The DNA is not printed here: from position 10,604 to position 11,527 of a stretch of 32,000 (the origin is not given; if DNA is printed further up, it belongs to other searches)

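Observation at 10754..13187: Operator-linked operon (His-rich protein, HupE/UreJ-type permease, membrane-anchored unknown protein): candidate uncharacterised metal import system tied to the siderophore regulon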

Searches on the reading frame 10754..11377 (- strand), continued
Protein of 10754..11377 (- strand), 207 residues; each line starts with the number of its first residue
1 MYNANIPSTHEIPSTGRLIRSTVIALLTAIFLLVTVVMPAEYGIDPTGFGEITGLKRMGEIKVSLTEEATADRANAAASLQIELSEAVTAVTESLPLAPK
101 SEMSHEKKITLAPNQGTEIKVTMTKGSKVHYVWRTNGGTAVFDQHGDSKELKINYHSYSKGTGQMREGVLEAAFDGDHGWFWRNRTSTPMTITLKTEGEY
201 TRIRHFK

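Call 45: search_protein_families(library=ncbifam, proteins=[L058:6839-7204:+, L075:6844-7203:+, L079:6846-7202:+, L025:6737-7168:+, L009:4073-4525:+, L083:6669-7169:+, L072:6692-7180:+, L073:6784-7212:+, L048:6732-7190:+, L063:6861-7211:+], max_evalue=0.1)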
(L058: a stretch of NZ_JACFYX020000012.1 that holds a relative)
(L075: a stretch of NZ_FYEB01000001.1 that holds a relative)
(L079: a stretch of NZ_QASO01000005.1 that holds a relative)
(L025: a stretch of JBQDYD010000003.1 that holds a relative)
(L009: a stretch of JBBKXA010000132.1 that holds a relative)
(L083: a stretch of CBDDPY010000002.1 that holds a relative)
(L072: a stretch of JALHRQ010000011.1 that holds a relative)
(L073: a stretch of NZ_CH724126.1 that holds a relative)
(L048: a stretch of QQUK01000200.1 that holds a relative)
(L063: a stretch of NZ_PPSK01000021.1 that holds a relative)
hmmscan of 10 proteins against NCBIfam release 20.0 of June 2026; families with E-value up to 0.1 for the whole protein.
L058:6839-7204:+ (121 aa): 0 families

L075:6844-7203:+ (119 aa): 0 families

L079:6846-7202:+ (118 aa): 0 families

L025:6737-7168:+ (143 aa): 1 family
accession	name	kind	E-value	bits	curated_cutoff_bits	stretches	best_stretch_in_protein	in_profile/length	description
NF033807.0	CopL_fam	subfamily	0.017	15.8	40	1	4-57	3-58/129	CopL family metal-binding regulatory protein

L009:4073-4525:+ (150 aa): 1 family
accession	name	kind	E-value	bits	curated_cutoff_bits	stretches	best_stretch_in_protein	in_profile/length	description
NF004412.0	PRK05759.1-3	equivalog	0.044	13.6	156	1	4-69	30-95/185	F0F1 ATP synthase subunit B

L083:6669-7169:+ (166 aa): 0 families

L072:6692-7180:+ (162 aa): 0 families

L073:6784-7212:+ (142 aa): 0 families

L048:6732-7190:+ (152 aa): 2 families
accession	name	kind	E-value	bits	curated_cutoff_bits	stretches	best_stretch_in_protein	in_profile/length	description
NF007454.0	PRK10019.1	subfamily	0.042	13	195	1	54-87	114-160/283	nickel/cobalt efflux transporter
NF007091.2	PRK09545.1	equivalog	0.056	12.6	268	1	55-103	120-163/318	zinc ABC transporter substrate-binding protein ZnuA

L063:6861-7211:+ (116 aa): 1 family
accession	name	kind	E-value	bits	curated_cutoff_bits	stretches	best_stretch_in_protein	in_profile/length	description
NF011825.0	PRK15297.1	equivalog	0.056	12.6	494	1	15-73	6-62/359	fimbrial protein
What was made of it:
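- On CopL family (NF033807): Call 45: only one of ten counterparts gives even a weak match.
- Closest known: CopL family metal-binding proteins. Different: Most counterparts from other loci do not match at all (call 45).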

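Call 53: find_encoding_contigs(protein=P0008, flank=7000, max_places=2)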
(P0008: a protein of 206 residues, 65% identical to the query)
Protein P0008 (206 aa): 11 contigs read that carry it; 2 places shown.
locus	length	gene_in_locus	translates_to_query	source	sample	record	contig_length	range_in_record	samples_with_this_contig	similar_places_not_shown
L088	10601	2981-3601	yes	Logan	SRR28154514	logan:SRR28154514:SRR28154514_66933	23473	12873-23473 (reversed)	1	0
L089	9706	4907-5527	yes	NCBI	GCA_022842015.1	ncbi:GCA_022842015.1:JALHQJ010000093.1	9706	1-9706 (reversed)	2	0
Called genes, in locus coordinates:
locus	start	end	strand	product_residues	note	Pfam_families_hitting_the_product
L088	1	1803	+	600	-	?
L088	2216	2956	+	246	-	PF13795:HupE_UreJ_2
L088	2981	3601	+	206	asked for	-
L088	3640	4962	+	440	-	PF05977:MFS_3, PF07690:MFS_1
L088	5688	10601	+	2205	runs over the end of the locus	PF02384:N6_Mtase (faint), PF07669:Eco57I (weak), PF00176:SNF2-rel_dom, PF04851:ResIII (faint), PF28555:Helicase_dom (weak)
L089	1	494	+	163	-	PF25954:Beta-barrel_RND_2, PF25975:CzcB_C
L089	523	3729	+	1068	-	PF00873:ACR_tran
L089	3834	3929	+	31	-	-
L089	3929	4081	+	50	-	PF00873:ACR_tran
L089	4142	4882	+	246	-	PF13795:HupE_UreJ_2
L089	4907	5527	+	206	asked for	-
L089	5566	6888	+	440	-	PF05977:MFS_3, PF07690:MFS_1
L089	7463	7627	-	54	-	-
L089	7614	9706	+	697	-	PF07669:Eco57I (weak), PF02384:N6_Mtase (weak)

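Call 54: find_encoding_contigs(protein=P0011, flank=7000, max_places=2)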
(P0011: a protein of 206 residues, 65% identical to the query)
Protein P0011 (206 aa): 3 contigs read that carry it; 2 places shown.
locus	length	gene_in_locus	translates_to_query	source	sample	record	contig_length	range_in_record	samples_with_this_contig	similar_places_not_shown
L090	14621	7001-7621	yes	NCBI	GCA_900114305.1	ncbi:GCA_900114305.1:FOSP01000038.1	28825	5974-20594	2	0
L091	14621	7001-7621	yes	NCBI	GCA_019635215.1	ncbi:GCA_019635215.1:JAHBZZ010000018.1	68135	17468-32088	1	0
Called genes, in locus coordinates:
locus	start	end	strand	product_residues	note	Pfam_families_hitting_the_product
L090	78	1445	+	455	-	PF02321:OEP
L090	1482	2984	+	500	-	PF25971:CzcB_N, PF25917:BSH_RND (weak), PF25973:BSH_CzcB, PF25893:HH_CzcB, PF25954:Beta-barrel_RND_2, PF25975:CzcB_C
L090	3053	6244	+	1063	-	PF00873:ACR_tran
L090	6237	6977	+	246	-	PF13795:HupE_UreJ_2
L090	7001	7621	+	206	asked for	-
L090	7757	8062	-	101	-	-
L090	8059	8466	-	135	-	PF00376:MerR, PF13411:MerR_1, PF09278:MerR-DNA-bind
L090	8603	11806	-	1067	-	PF00873:ACR_tran, PF03176:MMPL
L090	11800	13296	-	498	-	PF13115:YtkA, PF25919:BSH_CusB, PF25973:BSH_CzcB, PF25869:3HB_CusB, PF25954:Beta-barrel_RND_2, PF25975:CzcB_C, PF25989:YknX_C (weak)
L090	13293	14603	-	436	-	PF02321:OEP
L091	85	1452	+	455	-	PF02321:OEP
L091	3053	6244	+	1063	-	PF00873:ACR_tran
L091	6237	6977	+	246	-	PF13795:HupE_UreJ_2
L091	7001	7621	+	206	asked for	-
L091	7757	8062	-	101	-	-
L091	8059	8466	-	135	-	PF00376:MerR, PF13411:MerR_1, PF09278:MerR-DNA-bind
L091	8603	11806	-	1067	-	PF00873:ACR_tran, PF03176:MMPL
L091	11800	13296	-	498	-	PF13115:YtkA, PF25919:BSH_CusB, PF25973:BSH_CzcB, PF25869:3HB_CusB, PF25954:Beta-barrel_RND_2, PF25975:CzcB_C, PF25989:YknX_C (weak)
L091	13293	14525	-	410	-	PF02321:OEP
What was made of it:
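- In Nitrosomonas L090/L091 the pair's start codon overlaps the end of a CzcA-type gene (call 54). Translational coupling to CzcA-type pumps points towards efflux (call 54).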

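Call 55: find_encoding_contigs(protein=P0045, flank=7000, max_places=2)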
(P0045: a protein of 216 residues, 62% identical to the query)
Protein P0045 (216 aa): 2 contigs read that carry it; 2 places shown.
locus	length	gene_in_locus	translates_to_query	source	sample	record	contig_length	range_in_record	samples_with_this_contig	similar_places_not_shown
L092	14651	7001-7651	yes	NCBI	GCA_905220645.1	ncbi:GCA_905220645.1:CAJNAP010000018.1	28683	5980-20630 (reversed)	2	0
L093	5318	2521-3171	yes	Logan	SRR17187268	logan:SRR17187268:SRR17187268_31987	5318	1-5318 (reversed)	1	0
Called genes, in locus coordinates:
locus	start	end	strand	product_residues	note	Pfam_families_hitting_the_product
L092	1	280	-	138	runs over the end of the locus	-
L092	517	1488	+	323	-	PF20229:ChrB_N, PF09828:ChrB_C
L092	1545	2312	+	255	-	PF02777:Sod_Fe_C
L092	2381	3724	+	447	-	PF02417:Chromate_transp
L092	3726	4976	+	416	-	PF07690:MFS_1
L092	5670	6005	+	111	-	-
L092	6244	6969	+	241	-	PF13795:HupE_UreJ_2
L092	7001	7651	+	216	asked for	-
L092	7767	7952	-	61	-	-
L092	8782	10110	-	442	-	PF01595:CNNM, PF00571:CBS (weak), PF03471:CorC_HlyC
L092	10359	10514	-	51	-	-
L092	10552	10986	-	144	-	PF00589:Phage_integrase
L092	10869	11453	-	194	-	PF14659:Phage_int_SAM_3 (weak)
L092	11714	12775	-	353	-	PF23414:Beta-prop_EML_2, PF23381:Beta-prop_IFT122_1st, PF25174:Beta-prop_THOC3, PF25175:Beta-prop_WDR5, PF24814:WD40_Prp19, PF24807:WD40_CDC20-Fz, PF25174:Beta-prop_THOC3, PF25175:Beta-prop_WDR5, +23 more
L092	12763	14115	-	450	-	PF02492:cobW, PF07683:CobW_C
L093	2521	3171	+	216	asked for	-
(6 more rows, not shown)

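Call 67: search_dna_similar(query=window:10754-11377:-, collection=plasmids, mode=protein, max_rows=25)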
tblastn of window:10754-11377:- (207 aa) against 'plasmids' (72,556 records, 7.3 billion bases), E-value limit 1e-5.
Records with a match: 395; places in all: 400; records where one place covers at least 80% of the query: 376.
Best place of each record, by identity: 60-80% 1; <60% 394.
By first word of the organism name: Klebsiella 148; Enterobacter 55; Pseudosulfitobacter 31; Acinetobacter 21; Pseudomonas 15; Escherichia 9; Novosphingobium 8; Sinorhizobium 7; Raoultella 7; Shewanella 7; and 45 more.
By predicted mobility (MOB-suite, as given by PLSDB): conjugative 224; non-mobilizable 137; mobilizable 34.
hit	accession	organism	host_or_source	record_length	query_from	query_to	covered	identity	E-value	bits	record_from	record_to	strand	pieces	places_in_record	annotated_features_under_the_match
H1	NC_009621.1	Sinorhizobium medicae WSM419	-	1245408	1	203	98%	47.3%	4e-47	172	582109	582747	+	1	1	record has no annotation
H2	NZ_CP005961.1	Pseudomonas mandelii JR-1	natural mineral water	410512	1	205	99%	46.3%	8e-48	174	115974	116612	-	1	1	hypothetical protein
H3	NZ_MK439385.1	Agrobacterium tumefaciens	Kerr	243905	1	206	100%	46.0%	2e-48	176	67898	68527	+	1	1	hypothetical protein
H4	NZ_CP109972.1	Agrobacterium salinitolerans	-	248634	1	206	100%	46.0%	2e-48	176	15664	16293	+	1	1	hypothetical protein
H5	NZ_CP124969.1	Agrobacterium tumefaciens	Cherry,cell culture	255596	1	206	100%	46.0%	2e-48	176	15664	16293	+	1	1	hypothetical protein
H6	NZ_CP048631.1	Ancylobacter pratisalsi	-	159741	1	205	99%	45.7%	2e-51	184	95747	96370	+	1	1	transmembrane anchor protein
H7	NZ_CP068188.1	Acinetobacter johnsonii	-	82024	1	204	99%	45.8%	3e-48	175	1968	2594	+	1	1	hypothetical protein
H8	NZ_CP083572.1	Acinetobacter lwoffii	cell culture,permafrost, Kolyma lowland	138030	1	204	99%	45.8%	3e-48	175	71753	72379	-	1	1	hypothetical protein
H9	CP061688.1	Acinetobacter seifertii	Homo sapiens,blood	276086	1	204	99%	45.8%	3e-48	175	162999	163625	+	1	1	transmembrane anchor protein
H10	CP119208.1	Acinetobacter soli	Homo sapiens,blood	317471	1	204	99%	45.8%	3e-48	175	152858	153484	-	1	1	transmembrane anchor protein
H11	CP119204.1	Acinetobacter soli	Homo sapiens,blood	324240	1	204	99%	45.8%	3e-48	175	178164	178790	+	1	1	transmembrane anchor protein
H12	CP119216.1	Acinetobacter soli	Homo sapiens,blood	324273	1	204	99%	45.8%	3e-48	175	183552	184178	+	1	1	transmembrane anchor protein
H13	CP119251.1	Acinetobacter soli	Homo sapiens,blood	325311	1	204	99%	45.8%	3e-48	175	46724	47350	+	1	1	transmembrane anchor protein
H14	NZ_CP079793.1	Acinetobacter johnsonii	whole organism,washroom sink in ...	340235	1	204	99%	45.8%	3e-48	175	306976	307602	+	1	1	hypothetical protein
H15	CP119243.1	Acinetobacter bereziniae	Homo sapiens,blood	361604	1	204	99%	45.8%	3e-48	175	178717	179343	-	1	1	transmembrane anchor protein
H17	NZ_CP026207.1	Escherichia coli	-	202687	1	204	99%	45.7%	3e-53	189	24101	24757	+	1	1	transmembrane anchor protein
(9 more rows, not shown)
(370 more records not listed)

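Call 68: get_annotated_region(hit=H17, flank=9000)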
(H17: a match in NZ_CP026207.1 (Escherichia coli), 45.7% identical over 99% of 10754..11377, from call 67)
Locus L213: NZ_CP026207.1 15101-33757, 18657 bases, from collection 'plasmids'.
description: Escherichia coli strain ECONIH5 plasmid pECO-dc1b, complete sequence
organism: Escherichia coli (NCBI taxid 562)
taxonomy: Bacteria; Pseudomonadota; Gammaproteobacteria; Enterobacterales; Enterobacteriaceae; Escherichia; Escherichia coli
host: -; source: -; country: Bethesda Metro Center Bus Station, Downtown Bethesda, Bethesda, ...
typing (MOB-suite, as given by PLSDB): conjugative; replicon IncC; relaxase MOBH,MOBH; mating-pair formation MPF_F
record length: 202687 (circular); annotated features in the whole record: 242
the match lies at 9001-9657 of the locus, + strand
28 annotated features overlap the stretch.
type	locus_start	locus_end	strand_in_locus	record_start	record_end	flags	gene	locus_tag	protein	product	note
CDS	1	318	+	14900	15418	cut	-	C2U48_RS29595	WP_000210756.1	nitrite reductase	-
CDS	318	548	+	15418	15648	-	-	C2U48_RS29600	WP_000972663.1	hypothetical protein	-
CDS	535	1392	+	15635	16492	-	-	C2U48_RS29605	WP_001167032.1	hypothetical protein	-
CDS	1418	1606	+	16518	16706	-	-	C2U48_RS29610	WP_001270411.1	hypothetical protein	-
CDS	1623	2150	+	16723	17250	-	-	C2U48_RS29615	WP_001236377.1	thermonuclease family protein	-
CDS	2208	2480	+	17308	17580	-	-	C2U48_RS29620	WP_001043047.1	HU family DNA-binding protein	GO:0030261 - chromosome condensation [Evidence IEA]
CDS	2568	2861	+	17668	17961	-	-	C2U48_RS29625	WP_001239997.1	chromosome segregation protein ParM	-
CDS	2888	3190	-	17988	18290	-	-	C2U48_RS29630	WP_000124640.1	XRE family transcriptional regulator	-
CDS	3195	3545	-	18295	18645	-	-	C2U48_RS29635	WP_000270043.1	type II toxin-antitoxin system RelE/ParE family toxin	-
CDS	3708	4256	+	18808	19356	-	-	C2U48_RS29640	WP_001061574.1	transcriptional regulator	-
CDS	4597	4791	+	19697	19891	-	-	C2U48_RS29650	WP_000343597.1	hypothetical protein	-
CDS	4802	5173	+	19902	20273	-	-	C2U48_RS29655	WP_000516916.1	hypothetical protein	-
CDS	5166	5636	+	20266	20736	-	-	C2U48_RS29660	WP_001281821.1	hypothetical protein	-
CDS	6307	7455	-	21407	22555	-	-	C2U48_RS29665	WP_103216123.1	nickel/cobalt efflux protein RcnA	-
CDS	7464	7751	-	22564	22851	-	-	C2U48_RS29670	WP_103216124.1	metal-sensing transcriptional repressor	-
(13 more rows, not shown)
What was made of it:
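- An E. coli IncC plasmid carries rcnA-rcnR divergent from the trio (call 68).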

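Call 69: search_dna_similar(query=window:10754-11377:-, collection=plasmids, mode=protein, max_rows=40, rows=spread)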
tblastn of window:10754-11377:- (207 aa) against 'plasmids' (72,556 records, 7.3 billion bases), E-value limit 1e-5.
Records with a match: 395; places in all: 400; records where one place covers at least 80% of the query: 376.
Best place of each record, by identity: 60-80% 1; <60% 394.
By first word of the organism name: Klebsiella 148; Enterobacter 55; Pseudosulfitobacter 31; Acinetobacter 21; Pseudomonas 15; Escherichia 9; Novosphingobium 8; Sinorhizobium 7; Raoultella 7; Shewanella 7; and 45 more.
By predicted mobility (MOB-suite, as given by PLSDB): conjugative 224; non-mobilizable 137; mobilizable 34.
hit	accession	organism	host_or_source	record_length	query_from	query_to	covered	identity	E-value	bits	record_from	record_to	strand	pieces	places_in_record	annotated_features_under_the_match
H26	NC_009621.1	Sinorhizobium medicae WSM419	-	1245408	1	203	98%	47.3%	4e-47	172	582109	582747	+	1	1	record has no annotation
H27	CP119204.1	Acinetobacter soli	Homo sapiens,blood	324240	1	204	99%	45.8%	3e-48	175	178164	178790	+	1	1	transmembrane anchor protein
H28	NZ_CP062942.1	Massilia litorea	Whole organism,Beach sand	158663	1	207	100%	44.5%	4e-43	160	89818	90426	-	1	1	transmembrane anchor protein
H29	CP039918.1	Agrobacterium tumefaciens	-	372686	1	205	99%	44.0%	1e-45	167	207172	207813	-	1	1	transmembrane anchor protein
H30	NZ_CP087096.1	Pseudosulfitobacter pseudonitzschiae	Skeletonema costatum,The surface ...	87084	1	204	99%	43.6%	7e-40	151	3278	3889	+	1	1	hypothetical protein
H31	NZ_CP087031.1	Pseudosulfitobacter pseudonitzschiae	Mediolabrus comicus,The surface ...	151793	1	204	99%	43.6%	7e-40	151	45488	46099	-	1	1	hypothetical protein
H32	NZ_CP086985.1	Pseudosulfitobacter pseudonitzschiae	Skeletonema costatum,The surface ...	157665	1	204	99%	43.6%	7e-40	151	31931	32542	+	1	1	hypothetical protein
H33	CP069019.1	Pseudosulfitobacter pseudonitzschiae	Skeletonema menzelii,The surface ...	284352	1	204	99%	43.1%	4e-39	149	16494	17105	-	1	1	transmembrane anchor protein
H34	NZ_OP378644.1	Klebsiella michiganensis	-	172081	1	206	100%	42.2%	2e-43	161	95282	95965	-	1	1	hypothetical protein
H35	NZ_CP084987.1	Klebsiella pneumoniae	Homo sapiens,blood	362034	1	206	100%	42.2%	2e-43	161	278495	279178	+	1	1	hypothetical protein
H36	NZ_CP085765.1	Klebsiella michiganensis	Homo sapiens,nose swab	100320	1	206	100%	42.1%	8e-44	162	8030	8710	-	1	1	hypothetical protein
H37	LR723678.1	arsenite-oxidising bacterium NT-25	moist arsenopyrite (FeAsS)-containing ...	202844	1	206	100%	42.0%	2e-50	182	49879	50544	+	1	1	transmembrane anchor protein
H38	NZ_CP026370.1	Klebsiella quasipneumoniae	Homo sapiens,blood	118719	1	206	100%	41.9%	2e-44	164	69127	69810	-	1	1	transmembrane anchor protein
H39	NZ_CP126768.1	Enterobacter hormaechei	Homo sapiens,isolated bacterial ...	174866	1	206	100%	41.9%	2e-43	161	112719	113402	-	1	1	hypothetical protein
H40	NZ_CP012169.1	Enterobacter hormaechei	Homo sapiens,bronchoalveolar ...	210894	1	206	100%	41.9%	2e-43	161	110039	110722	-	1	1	hypothetical protein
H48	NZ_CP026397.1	Klebsiella pneumoniae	-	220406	1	206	100%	41.5%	1e-42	159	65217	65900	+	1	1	hypothetical protein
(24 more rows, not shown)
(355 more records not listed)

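Call 70: get_annotated_region(hit=H48, flank=9000)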
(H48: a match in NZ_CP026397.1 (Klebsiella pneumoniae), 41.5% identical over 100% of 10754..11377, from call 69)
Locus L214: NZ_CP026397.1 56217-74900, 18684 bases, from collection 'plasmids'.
description: Klebsiella pneumoniae strain KPNIH48 plasmid pKPN-10f7, complete sequence
organism: Klebsiella pneumoniae (NCBI taxid 573)
taxonomy: Bacteria; Pseudomonadota; Gammaproteobacteria; Enterobacterales; Enterobacteriaceae; Klebsiella; Klebsiella pneumoniae
host: -; source: -; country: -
typing (MOB-suite, as given by PLSDB): conjugative; replicon IncFII,IncR,rep_cluster_2183; relaxase MOBF,MOBF; mating-pair formation MPF_F
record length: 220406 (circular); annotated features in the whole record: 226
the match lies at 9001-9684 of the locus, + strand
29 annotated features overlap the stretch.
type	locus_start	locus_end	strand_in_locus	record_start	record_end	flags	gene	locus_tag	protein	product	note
CDS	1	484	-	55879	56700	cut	-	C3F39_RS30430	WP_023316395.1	DUF932 domain-containing protein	-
CDS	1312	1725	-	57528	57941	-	-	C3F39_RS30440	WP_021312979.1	helix-turn-helix domain-containing protein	-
CDS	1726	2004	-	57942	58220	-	-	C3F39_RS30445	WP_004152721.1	helix-turn-helix transcriptional regulator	-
CDS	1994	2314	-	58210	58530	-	-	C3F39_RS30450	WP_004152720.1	type II toxin-antitoxin system RelE/ParE family toxin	-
CDS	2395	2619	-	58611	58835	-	-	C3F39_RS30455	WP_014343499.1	hypothetical protein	-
CDS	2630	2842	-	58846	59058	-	-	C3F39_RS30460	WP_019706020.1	hypothetical protein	-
CDS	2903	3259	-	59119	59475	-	-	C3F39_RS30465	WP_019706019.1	hypothetical protein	-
CDS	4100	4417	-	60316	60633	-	-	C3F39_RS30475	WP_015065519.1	hypothetical protein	-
CDS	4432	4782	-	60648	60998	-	-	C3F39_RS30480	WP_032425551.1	hypothetical protein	-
CDS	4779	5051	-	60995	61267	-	-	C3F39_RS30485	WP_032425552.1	hypothetical protein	-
CDS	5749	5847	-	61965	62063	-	-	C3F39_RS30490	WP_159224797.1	Hok/Gef family protein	-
CDS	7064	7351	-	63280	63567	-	relE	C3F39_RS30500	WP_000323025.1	type II toxin-antitoxin system mRNA interferase RelE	-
CDS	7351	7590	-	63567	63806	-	relB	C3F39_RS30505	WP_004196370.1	type II toxin-antitoxin system antitoxin RelB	-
CDS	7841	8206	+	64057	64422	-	-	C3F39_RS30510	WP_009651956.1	hypothetical protein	-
CDS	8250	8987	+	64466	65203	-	-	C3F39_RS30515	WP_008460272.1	HupE/UreJ family protein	-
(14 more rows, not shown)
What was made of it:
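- A Klebsiella plasmid carries the trio about 5 kb from ncrABCY (call 70).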

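Call 80: search_solved_structures(query=A1, max_evalue=1)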
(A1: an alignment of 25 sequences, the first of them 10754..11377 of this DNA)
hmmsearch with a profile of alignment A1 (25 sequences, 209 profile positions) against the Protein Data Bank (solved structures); distinct sequences matched with E-value up to 1: 2.
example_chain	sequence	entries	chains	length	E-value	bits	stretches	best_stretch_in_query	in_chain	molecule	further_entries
4hqz_A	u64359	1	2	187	0.1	15.7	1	84-136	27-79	Thioredoxin family protein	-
2yp6_A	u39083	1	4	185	0.13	15.5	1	83-136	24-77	THIOREDOXIN FAMILY PROTEIN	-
